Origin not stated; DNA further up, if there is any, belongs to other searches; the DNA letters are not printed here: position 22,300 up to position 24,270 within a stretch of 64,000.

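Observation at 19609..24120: MmeI-family type IIL R-M enzyme followed by a strongly AT-rich 556-aa ORFan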

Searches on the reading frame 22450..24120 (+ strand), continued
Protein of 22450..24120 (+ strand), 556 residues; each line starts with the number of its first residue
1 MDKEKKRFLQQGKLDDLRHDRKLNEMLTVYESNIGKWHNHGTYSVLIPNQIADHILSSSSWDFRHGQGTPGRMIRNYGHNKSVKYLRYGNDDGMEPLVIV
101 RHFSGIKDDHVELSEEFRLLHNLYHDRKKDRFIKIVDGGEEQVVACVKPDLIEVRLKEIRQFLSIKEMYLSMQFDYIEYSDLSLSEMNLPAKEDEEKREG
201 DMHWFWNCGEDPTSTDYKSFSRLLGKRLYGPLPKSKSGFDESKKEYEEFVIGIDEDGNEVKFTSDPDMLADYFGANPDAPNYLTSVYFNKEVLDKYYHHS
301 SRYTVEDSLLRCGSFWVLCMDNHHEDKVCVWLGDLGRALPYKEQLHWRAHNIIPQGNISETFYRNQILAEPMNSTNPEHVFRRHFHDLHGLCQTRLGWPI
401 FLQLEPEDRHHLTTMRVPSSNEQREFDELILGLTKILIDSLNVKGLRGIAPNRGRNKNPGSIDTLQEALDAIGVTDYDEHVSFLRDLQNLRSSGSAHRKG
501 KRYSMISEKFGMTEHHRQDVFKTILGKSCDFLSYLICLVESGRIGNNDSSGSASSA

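Call 40: search_solved_structures(query=A1, max_evalue=10)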
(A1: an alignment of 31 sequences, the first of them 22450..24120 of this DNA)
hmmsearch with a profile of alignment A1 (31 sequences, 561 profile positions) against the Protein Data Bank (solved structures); distinct sequences matched with E-value up to 10: 13.
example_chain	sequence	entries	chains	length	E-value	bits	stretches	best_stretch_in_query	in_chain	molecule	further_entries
8xfu_A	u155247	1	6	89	0.032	15.9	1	220-266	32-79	Cytosolic protein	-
6iy0_A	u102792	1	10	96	0.036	15.7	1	220-266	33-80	SAV0927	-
8pu6_A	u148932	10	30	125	0.15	13.7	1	415-465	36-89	Gag protein (Fragment)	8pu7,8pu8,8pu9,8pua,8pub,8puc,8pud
8ere_A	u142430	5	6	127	0.15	13.6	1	415-465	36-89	capsid protein p24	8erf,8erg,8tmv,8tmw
1g03_A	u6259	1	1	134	0.28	12.7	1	415-464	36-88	HTLV-I CAPSID PROTEIN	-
9n0w_B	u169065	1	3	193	0.36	12.4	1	415-465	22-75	Gag protein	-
9n92_A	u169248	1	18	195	0.36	12.4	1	415-465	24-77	Gag protein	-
1qrj_A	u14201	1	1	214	0.41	12.2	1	415-465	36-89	HTLV-I CAPSID PROTEIN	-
8eri_A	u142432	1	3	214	0.43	12.1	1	415-465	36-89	capsid protein p24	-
5in7_A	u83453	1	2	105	1.2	10.7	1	411-488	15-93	Neuronal migration protein doublecortin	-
5io9_A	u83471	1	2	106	1.2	10.6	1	411-487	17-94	Neuronal migration protein doublecortin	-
5ioi_A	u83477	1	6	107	1.2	10.6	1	411-488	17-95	Neuronal migration protein doublecortin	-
8pug_A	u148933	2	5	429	1.3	10.6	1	415-465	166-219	Gag polyprotein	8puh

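Call 45: list_cluster_members(proteins=[P0080, P0001, P0002, P0093, P0106, P0107, P0061, P0068, P0115, P0118])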
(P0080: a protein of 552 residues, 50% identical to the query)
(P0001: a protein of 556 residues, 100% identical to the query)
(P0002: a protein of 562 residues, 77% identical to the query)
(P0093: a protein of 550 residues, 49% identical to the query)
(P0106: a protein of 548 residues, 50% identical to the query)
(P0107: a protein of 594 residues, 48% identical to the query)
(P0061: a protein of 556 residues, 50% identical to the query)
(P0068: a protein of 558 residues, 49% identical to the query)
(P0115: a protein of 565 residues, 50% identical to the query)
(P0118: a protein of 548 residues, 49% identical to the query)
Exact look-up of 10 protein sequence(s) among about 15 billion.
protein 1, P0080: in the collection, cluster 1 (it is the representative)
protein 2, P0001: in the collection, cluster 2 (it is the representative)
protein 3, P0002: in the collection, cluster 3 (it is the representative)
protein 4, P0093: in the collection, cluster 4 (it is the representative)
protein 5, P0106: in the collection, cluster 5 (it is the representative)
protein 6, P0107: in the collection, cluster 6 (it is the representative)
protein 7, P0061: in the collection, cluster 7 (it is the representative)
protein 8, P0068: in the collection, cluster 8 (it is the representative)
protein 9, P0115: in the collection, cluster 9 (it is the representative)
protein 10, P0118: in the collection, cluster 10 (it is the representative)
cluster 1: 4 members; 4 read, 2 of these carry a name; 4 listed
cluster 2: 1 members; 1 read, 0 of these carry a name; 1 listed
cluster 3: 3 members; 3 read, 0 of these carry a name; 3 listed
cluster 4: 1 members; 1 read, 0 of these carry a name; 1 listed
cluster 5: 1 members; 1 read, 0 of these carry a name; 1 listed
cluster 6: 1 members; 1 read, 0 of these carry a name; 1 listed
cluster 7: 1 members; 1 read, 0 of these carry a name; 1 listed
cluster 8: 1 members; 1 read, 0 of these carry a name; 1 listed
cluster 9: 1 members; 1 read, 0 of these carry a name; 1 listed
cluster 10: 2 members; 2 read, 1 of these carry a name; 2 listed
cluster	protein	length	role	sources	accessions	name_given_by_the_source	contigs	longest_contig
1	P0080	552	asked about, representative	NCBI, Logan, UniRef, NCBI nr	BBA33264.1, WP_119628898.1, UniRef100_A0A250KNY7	uncharacterized protein sS8_1304 [Methylocaldum marinum] | ApeA N-terminal domain-containing protein n=1 Tax=Methylocaldum marinum TaxID=1432792 ... | hypothetical protein [Methylocaldum marinum]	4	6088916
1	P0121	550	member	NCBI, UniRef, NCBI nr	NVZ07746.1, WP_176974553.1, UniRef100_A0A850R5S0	hypothetical protein HW932_00545 [Allochromatium humboldtianum] | Uncharacterized protein n=1 Tax=Allochromatium humboldtianum TaxID=504901 ... | hypothetical protein [Allochromatium humboldtianum]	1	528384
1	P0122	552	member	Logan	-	-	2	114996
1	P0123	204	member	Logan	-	-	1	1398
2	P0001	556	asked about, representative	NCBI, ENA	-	-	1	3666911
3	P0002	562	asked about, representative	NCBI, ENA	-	-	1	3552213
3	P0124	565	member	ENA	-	-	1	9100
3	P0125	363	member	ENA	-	-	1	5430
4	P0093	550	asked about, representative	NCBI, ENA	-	-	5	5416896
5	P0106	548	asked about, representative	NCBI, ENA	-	-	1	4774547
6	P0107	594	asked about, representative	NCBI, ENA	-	-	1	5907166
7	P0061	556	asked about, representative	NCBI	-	-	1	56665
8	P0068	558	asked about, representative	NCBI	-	-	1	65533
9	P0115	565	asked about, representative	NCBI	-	-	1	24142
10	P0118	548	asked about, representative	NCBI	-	-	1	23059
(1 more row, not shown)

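Call 48: fold_search(model_id=the predicted structure, library=pdb)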
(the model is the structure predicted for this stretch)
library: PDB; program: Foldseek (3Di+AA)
matches with E <= 10: 399; with E <= 0.001: 0
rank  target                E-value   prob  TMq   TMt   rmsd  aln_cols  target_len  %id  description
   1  8dgc_A                2.2e-02  1.00  0.19  0.06   6.3       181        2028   11  Avs3 bound to phage PhiV-1 terminase (released 2022-08-03)
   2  8dgc_B                3.4e-02  0.99  0.19  0.06   9.5       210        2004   11  Avs3 bound to phage PhiV-1 terminase (released 2022-08-03)
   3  5ejl                  2.1e-01  0.03  0.05  0.09  20.2       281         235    8  MrkH, A novel c-di-GMP dependence transcription regulatory factor. (released 2016-10-19)
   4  1jss_A                2.8e-01  0.07  0.07  0.15  20.3       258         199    9  Crystal structure of the Mus musculus cholesterol-regulated START protein 4 (StarD4). (released 2002-04-10)
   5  9pgg_Ai               2.8e-01  0.06  0.07  0.08  20.4       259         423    8  Cryo-EM structure of bacteriophage P22 gp1-gp5-gp4 complex at 2.76 angstrom (released 2026-02-04)
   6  9pgg_Ah               3.8e-01  0.05  0.07  0.08  20.1       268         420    8  Cryo-EM structure of bacteriophage P22 gp1-gp5-gp4 complex at 2.76 angstrom (released 2026-02-04)
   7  7avo_A                4.2e-01  0.25  0.13  0.28  14.7       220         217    8  Structure of marine actinobacteria clade rhodopsin (MacR) in orange form in P1211 space group (released 2022-06-01)
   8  5jsi_A                4.2e-01  0.20  0.12  0.25  15.4       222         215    7  Structure of membrane protein (released 2017-05-31)
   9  5f9a_A                4.7e-01  0.04  0.09  0.10  26.0       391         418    8  Blood group antigen binding adhesin BabA of Helicobacter pylori strain P436 in complex with blood group H Lewis b hexa (released 2016-01-20)
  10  8ybf_A                5.2e-01  0.02  0.06  0.07  22.8       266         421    9  Crystal structure of canine distemper virus hemagglutinin (released 2024-07-31)
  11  6mni_B                5.5e-01  0.09  0.06  0.12  15.4       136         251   12  Structure of the tandem CACHE domain of PscC (released 2019-10-16)
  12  9pkz_D                5.8e-01  0.02  0.09  0.12  26.5       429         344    8  Alpha1/Beta Heteromeric Glycine receptor in the presence of 0.200 mM strychnine and 0.02 mM ivermectin (released 2026-01-07)
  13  8u10_B                6.4e-01  0.10  0.06  0.08  13.6       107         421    8  In situ cryo-EM structure of bacteriophage P22 gp1:gp4:gp5:gp10:gp9 N-term complex in conformation 1 at 3.2A resolutio (released 2023-11-22)
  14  5l0g_A                6.4e-01  0.08  0.09  0.20  13.8       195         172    7  Human metavinculin MVt Q971R, R975D, T978R mutant (residues 959-1134) in complex with PIP2 (released 2016-08-31)
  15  7yn1_A                6.4e-01  0.06  0.12  0.17  21.2       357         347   11  Crystal structure of selenomethionine labeled CcbD (released 2023-08-02)
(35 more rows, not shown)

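Call 52: search_dna_similar(query=window:22450-24120:+, collection=plasmids, mode=protein, max_rows=25)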
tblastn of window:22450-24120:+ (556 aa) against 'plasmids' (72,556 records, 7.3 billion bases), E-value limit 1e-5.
Records with a match: 12; places in all: 12; records where one place covers at least 80% of the query: 3.
Best place of each record, by identity: <60% 12.
By first word of the organism name: Rhodococcus 4; Pseudomonas 3; Streptomyces 3; Halobacterium 1; Moraxella 1.
By predicted mobility (MOB-suite, as given by PLSDB): non-mobilizable 12.
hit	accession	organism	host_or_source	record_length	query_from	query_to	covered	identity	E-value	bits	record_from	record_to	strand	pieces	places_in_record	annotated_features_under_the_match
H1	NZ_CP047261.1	Pseudomonas syringae pv. maculicola str. ES4326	-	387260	36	541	91%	36.7%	2e-81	285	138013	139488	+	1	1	hypothetical protein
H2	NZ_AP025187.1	Rhodococcus sp. RDE2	-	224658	20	541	94%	23.3%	4e-25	118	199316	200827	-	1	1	hypothetical protein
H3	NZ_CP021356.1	Rhodococcus oxybenzonivorans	river sediment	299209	43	543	90%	23.9%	6e-25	117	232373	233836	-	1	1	hypothetical protein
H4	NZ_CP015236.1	Rhodococcus fascians D188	Chrysanthemum x morifolium,Culture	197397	138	527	70%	27.1%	1e-30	135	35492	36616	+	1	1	hypothetical protein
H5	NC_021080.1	Rhodococcus fascians D188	-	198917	138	527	70%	27.1%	1e-30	135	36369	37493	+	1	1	hypothetical protein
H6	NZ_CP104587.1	Pseudomonas aeruginosa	Homo sapiens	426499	93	530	79%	22.2%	3e-15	87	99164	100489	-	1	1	hypothetical protein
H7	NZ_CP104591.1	Pseudomonas aeruginosa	Homo sapiens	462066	93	530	79%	22.2%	3e-15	87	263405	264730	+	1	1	hypothetical protein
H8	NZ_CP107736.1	Streptomyces longwoodensis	-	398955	280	541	45%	35.5%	1e-22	134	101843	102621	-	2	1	hypothetical protein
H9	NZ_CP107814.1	Streptomyces longwoodensis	-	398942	280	541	45%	35.5%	1e-22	134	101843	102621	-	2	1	hypothetical protein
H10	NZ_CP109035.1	Streptomyces longwoodensis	-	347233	280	541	45%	35.5%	1e-22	133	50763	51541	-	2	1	hypothetical protein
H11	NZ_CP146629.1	Halobacterium salinarum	-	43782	232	535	55%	24.3%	2e-6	58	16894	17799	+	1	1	hypothetical protein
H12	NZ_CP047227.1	Moraxella osloensis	whole organism,activated sludge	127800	432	544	20%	39.3%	1e-12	79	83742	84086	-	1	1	hypothetical protein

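Call 53: get_annotated_region(hit=H1, flank=8000)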
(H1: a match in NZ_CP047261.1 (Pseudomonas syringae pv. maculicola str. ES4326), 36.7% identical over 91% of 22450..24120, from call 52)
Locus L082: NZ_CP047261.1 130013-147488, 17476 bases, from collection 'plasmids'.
description: Pseudomonas syringae pv. maculicola str. ES4326 plasmid pPma4326F, complete sequence
organism: Pseudomonas syringae pv. maculicola str. ES4326 (NCBI taxid 629265)
taxonomy: Bacteria; Pseudomonadota; Gammaproteobacteria; Pseudomonadales; Pseudomonadaceae; Pseudomonas; Pseudomonas syringae group genomosp. 3; Pseudomonas syringae pv. maculicola str. ES4326
host: -; source: -; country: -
typing (MOB-suite, as given by PLSDB): non-mobilizable; replicon rep_cluster_1081; mating-pair formation MPF_I
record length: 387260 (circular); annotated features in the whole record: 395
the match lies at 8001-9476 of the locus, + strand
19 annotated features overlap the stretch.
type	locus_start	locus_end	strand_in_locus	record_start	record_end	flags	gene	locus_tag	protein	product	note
CDS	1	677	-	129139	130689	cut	istA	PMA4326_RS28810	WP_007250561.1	IS21 family transposase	-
CDS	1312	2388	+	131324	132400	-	-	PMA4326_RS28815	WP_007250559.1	hypothetical protein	-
CDS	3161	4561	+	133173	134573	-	gmtY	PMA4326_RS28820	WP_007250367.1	gamma-mobile-trio recombinase GmtY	-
CDS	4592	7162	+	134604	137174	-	-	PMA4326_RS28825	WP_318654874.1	VPA1269 family protein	-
CDS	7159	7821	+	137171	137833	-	gmtX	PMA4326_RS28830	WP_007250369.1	gamma-mobile-trio protein GmtX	-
CDS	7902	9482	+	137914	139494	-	-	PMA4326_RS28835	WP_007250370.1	hypothetical protein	-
CDS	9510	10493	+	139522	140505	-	-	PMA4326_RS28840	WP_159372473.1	hypothetical protein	-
CDS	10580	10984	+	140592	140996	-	-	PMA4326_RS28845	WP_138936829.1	hypothetical protein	-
CDS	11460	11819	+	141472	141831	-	-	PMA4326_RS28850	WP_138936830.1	hypothetical protein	-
CDS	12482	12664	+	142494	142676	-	-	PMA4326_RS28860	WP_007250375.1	hypothetical protein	-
CDS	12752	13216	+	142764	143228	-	-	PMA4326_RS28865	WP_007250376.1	hypothetical protein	-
CDS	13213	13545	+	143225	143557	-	-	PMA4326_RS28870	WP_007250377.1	hypothetical protein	-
CDS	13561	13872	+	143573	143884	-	-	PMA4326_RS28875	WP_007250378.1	hypothetical protein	-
CDS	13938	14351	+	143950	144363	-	-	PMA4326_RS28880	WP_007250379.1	hypothetical protein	-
CDS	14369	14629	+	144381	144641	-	-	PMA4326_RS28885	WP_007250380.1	hypothetical protein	-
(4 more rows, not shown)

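Call 54: get_annotated_region(hit=H2, flank=8000)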
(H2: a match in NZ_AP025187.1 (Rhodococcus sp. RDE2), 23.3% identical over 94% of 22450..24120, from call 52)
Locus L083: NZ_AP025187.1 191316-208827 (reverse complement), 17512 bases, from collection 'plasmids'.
description: Rhodococcus sp. RDE2 plasmid pRDE01, complete sequence
organism: Rhodococcus sp. RDE2 (NCBI taxid 2885078)
taxonomy: Bacteria; Actinomycetota; Actinomycetes; Mycobacteriales; Nocardiaceae; Rhodococcus; Rhodococcus sp. RDE2
host: -; source: -; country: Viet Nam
typing (MOB-suite, as given by PLSDB): non-mobilizable
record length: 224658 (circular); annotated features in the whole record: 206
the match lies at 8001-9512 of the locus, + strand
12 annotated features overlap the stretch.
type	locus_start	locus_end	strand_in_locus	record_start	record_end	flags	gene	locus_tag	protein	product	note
CDS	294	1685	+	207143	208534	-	-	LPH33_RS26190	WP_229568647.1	MFS transporter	GO:0055085 - transmembrane transport [Evidence IEA]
CDS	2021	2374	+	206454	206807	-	-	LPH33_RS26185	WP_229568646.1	hypothetical protein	-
CDS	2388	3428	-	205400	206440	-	-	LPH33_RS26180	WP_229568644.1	hypothetical protein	-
CDS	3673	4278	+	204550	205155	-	-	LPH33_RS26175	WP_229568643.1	transcriptional regulator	-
CDS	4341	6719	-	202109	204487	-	-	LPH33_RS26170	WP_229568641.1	hypothetical protein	-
CDS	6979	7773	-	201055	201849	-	-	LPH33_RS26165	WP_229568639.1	hypothetical protein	-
CDS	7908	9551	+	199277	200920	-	-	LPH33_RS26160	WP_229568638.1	hypothetical protein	-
CDS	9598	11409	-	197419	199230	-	-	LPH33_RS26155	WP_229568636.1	hypothetical protein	-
CDS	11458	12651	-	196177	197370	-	-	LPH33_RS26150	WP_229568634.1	AAA family ATPase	-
CDS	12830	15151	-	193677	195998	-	-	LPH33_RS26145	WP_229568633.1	AAA family ATPase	GO:0006302 - double-strand break repair [Evidence IEA]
CDS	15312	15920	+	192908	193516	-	-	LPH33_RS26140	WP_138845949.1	hypothetical protein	-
CDS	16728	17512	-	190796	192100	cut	-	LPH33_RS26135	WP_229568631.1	hypothetical protein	-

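Call 55: get_annotated_region(hit=H6, flank=8000)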
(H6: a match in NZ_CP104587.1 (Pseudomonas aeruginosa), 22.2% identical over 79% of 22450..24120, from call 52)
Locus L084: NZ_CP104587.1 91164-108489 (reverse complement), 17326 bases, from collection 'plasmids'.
description: Pseudomonas aeruginosa strain WTJH6 plasmid pWTJH6, complete sequence
organism: Pseudomonas aeruginosa (NCBI taxid 287)
taxonomy: Bacteria; Pseudomonadota; Gammaproteobacteria; Pseudomonadales; Pseudomonadaceae; Pseudomonas; Pseudomonas aeruginosa
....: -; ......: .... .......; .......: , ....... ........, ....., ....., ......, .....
typing (MOB-suite, as given by PLSDB): non-mobilizable; replicon rep_cluster_1115; mating-pair formation MPF_I
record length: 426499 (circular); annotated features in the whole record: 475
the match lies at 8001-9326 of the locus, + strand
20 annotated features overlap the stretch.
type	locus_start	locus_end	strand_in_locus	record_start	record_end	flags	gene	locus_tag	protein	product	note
CDS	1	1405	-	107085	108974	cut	-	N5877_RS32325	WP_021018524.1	AAA family ATPase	-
CDS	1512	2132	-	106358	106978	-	-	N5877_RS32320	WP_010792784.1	hypothetical protein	-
CDS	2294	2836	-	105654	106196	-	-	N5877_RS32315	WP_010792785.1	hypothetical protein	-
CDS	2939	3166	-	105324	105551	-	-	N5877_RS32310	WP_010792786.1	hypothetical protein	-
CDS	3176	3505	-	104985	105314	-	-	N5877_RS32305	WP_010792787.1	hypothetical protein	-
CDS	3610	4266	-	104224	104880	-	-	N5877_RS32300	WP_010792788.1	Bax inhibitor-1 family protein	-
CDS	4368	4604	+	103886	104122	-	-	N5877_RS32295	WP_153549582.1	hypothetical protein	-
CDS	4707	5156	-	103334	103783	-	-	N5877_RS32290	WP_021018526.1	hypothetical protein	-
CDS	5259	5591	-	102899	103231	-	-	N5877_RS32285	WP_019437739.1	Arc family DNA-binding protein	-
CDS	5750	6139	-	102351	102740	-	-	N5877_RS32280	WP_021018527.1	hypothetical protein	-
CDS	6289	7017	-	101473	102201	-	-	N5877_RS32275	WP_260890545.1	hypothetical protein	-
CDS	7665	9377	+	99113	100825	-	-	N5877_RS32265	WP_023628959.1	hypothetical protein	-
CDS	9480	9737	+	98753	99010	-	-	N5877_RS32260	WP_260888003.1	hypothetical protein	-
CDS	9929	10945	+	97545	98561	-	-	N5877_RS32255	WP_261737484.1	SAVED domain-containing protein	-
CDS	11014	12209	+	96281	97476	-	-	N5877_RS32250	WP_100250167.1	IS3-like element ISPpu29 family transposase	-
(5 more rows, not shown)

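Call 56: search_protein_families(library=pfam, proteins=[L082:7902-9482:+, L083:7908-9551:+, L084:7665-9377:+, L082:9510-10493:+, L083:9598-11409:-, L002:12149-13345:+], max_evalue=1)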
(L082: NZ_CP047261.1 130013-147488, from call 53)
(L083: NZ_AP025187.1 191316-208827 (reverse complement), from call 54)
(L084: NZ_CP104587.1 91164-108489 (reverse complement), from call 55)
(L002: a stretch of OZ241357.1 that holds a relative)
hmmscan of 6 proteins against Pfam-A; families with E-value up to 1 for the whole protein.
L082:7902-9482:+ (526 aa): 1 family
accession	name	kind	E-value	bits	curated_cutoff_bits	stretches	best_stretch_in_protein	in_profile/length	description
PF10945.13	CBP_BcsR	-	0.14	12.3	25.2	1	96-114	8-26/41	Cellulose biosynthesis protein BcsR-like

L083:7908-9551:+ (547 aa): 1 family
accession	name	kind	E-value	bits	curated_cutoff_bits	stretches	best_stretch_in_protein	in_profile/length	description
PF21960.2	RCF1-5-like_lid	-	0.19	12.2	27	1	445-470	2-30/43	RCF1/5-like, AAA+ ATPase lid domain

L084:7665-9377:+ (570 aa): 0 families

L082:9510-10493:+ (327 aa): 0 families

L083:9598-11409:- (603 aa): 1 family
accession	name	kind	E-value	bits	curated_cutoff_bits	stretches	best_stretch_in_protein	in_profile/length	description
PF05762.20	VWA_CoxE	-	0.027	14.3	26.4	1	419-582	43-208/222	VWA domain containing CoxE-like protein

L002:12149-13345:+ (398 aa): 1 family
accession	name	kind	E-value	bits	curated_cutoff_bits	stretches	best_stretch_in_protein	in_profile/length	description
PF01609.27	DDE_Tnp_1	-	0.00015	22.1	23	1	151-327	55-187/200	Transposase DDE domain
